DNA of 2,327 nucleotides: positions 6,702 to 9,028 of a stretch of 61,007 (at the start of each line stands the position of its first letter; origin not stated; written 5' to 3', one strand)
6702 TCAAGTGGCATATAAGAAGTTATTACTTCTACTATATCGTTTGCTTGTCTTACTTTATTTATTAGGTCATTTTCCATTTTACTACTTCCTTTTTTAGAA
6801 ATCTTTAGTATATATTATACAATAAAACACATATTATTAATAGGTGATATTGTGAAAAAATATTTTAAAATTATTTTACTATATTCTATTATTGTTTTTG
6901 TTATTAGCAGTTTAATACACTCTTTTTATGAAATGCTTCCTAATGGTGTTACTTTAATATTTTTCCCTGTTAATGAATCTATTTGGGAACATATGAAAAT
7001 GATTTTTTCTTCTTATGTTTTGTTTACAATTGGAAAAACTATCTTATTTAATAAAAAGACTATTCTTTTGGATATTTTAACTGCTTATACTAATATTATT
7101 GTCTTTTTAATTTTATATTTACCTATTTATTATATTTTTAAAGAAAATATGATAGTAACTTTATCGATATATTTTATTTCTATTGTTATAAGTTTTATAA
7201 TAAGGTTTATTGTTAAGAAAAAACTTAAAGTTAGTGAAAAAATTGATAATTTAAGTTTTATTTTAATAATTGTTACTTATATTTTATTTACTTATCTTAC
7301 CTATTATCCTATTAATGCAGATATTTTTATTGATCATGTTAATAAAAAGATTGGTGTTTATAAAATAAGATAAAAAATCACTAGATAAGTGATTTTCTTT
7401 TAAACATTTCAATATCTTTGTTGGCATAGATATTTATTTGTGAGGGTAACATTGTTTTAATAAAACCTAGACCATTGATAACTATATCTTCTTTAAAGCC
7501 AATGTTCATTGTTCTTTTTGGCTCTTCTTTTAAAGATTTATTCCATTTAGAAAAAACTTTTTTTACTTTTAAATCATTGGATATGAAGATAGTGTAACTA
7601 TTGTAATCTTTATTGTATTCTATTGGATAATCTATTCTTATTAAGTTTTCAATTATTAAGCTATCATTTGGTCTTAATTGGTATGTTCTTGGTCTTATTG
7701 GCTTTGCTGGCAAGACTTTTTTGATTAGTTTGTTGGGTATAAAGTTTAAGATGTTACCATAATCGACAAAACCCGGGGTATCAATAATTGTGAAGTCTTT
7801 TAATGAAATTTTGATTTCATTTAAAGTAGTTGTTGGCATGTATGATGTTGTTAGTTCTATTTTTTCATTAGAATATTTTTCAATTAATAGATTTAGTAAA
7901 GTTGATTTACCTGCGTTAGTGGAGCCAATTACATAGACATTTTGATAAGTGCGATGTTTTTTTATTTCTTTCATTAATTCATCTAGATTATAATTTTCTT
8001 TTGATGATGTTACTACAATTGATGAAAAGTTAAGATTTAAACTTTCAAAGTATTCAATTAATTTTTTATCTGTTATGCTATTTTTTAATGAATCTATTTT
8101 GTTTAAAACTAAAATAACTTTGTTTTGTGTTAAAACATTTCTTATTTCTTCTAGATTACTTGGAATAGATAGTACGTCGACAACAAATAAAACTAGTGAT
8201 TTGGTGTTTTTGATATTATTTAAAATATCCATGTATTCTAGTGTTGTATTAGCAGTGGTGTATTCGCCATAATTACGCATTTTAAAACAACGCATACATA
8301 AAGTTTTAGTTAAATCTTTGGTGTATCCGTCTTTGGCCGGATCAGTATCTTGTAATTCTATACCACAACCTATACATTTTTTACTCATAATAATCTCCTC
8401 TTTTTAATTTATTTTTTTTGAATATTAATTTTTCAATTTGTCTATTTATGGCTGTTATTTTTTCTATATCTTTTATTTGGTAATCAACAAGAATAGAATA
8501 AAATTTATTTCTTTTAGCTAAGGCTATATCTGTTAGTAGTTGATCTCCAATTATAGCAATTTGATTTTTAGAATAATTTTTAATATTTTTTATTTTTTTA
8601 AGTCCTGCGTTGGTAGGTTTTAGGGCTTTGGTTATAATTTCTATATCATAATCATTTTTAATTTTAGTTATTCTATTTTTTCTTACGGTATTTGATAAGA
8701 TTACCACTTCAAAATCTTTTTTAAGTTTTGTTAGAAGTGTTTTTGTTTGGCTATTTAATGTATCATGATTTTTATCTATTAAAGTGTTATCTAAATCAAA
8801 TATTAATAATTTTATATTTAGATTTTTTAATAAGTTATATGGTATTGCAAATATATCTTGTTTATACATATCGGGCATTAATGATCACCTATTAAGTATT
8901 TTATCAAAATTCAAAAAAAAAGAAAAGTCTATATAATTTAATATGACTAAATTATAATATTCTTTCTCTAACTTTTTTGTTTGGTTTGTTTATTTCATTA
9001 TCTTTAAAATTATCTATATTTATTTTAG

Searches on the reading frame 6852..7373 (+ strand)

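Call 101: search_protein_families(library=pfam, proteins=[window:6852-7373:+], max_evalue=0.01)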
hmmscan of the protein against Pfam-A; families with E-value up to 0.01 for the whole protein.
window:6852-7373:+ (173 aa): 1 family
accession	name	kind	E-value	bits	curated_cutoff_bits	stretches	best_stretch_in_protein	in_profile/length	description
PF20122.4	DUF6512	-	1e-08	35.8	26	1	6-169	11-181/181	Family of unknown function (DUF6512)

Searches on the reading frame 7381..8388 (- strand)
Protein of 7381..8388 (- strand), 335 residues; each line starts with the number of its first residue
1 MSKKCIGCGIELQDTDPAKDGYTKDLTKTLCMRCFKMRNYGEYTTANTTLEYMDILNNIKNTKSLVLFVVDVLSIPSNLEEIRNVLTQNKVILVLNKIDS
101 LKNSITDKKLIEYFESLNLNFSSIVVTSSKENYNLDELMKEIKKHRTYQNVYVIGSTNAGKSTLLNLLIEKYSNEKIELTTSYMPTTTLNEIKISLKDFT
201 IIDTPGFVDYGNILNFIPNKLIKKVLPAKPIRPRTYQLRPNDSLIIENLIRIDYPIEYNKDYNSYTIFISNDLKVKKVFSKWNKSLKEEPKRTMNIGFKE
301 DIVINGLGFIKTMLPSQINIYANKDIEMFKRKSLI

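Call 101: search_protein_families(library=pfam, proteins=[window:7381-8388:-], max_evalue=0.01)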
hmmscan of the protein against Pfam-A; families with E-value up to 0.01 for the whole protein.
window:7381-8388:- (335 aa): 15 families
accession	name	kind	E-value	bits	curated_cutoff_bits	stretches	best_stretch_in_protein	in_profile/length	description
PF01926.29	MMR_HSR1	-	3.9e-14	53.2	21.9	1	151-209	2-58/113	50S ribosome-binding GTPase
PF03193.22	RsgA_GTPase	-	3e-12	47.2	30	1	88-209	53-170/174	RsgA GTPase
PF00009.33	GTP_EFTU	-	1.2e-07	32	26.5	1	148-211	3-83/188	Elongation factor Tu GTP binding domain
PF00071.28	Ras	-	6.2e-07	29.6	21.6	0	151-213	2-64/162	Ras family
PF02421.24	FeoB_N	-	3e-06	27.3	27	1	150-207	2-57/156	Ferrous iron transport protein B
PF00350.29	Dynamin_N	-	1.5e-05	25.5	27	1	151-172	1-22/168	Dynamin family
PF21516.2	YqeH-like_C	-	1.9e-05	25.5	27.7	1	285-334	44-95/95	YqeH-like, C-terminal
PF08477.19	Roc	-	0.00026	21.7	27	0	151-206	2-65/119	Ras of Complex, Roc, domain of DAPkinase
PF16897.10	MMR_HSR1_Xtn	-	0.0005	20.5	35.2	1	83-142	46-100/106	C-terminal region of MMR_HSR1 domain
PF04548.22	AIG1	-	0.0012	18.6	27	1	150-228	2-80/212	AIG1 family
PF00503.26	G-alpha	-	0.0015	18.2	48.8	0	85-118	247-280/333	G-protein alpha subunit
PF05621.17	TniB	-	0.0017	18.2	22.4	1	134-172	22-59/189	Bacterial TniB protein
PF00735.24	Septin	-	0.0057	16.4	26.2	1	150-210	6-75/280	Septin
PF00005.33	ABC_tran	-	0.0058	17.7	25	0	149-179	12-42/137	ABC transporter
PF20720.3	nSTAND3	-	0.0089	16.2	27.2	0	142-193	11-58/155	Novel STAND NTPase 3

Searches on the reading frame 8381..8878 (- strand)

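Call 101: search_protein_families(library=pfam, proteins=[window:8381-8878:-], max_evalue=0.01)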
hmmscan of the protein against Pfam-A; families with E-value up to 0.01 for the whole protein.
window:8381-8878:- (165 aa): 5 families
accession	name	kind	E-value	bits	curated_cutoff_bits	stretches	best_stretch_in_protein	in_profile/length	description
PF09419.16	PGP_phosphatase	-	2.5e-12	47.2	20.4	1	2-132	19-164/168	Mitochondrial PGP phosphatase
PF13242.12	Hydrolase_like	-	2.3e-05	24.7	22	1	87-142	4-59/75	HAD-hyrolase-like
PF13419.12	HAD_2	-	6.4e-05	23.6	23.8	0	83-131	131-178/178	Haloacid dehalogenase-like hydrolase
PF00702.32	Hydrolase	-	8.2e-05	23.5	26.4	0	41-123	99-189/191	haloacid dehalogenase-like hydrolase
PF08282.18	Hydrolase_3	-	0.0049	17.1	20.9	1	25-60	1-36/255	haloacid dehalogenase-like hydrolase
